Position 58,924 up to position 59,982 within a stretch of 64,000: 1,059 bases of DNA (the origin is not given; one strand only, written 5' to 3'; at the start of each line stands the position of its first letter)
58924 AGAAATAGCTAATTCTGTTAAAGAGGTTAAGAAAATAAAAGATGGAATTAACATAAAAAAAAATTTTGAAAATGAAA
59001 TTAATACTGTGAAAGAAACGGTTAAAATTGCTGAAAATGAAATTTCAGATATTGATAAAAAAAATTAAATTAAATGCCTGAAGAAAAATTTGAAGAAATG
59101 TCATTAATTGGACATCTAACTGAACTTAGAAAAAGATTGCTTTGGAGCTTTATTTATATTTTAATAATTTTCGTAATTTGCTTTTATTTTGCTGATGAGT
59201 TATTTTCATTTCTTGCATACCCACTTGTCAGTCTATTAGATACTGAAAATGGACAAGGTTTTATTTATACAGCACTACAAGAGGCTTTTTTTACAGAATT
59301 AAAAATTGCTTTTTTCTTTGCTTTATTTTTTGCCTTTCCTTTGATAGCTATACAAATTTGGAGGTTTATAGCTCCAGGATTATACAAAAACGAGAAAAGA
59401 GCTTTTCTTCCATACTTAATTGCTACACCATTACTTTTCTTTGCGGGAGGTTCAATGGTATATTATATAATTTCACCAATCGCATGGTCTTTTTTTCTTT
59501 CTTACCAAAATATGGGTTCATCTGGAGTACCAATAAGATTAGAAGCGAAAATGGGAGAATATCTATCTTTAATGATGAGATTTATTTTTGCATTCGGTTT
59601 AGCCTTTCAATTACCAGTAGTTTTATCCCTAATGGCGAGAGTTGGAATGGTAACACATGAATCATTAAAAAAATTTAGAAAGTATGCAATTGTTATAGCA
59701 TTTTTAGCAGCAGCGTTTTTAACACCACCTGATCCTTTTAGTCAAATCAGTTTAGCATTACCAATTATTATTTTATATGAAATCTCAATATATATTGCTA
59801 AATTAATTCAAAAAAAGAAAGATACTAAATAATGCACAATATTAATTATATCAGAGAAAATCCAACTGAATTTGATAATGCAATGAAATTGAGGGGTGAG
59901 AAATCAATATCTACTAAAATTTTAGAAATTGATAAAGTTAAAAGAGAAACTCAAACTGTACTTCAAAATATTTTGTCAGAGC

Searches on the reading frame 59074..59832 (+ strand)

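Call 67: search_protein_families(library=pfam, proteins=[window:59074-59832:+], max_evalue=0.00001)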
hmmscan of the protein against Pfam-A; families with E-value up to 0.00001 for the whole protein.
window:59074-59832:+ (252 aa): 1 family
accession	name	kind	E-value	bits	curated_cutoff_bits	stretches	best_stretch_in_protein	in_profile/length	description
PF00902.23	TatC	-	1e-69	234.9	25.1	1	14-230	2-208/208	Sec-independent protein translocase protein (TatC)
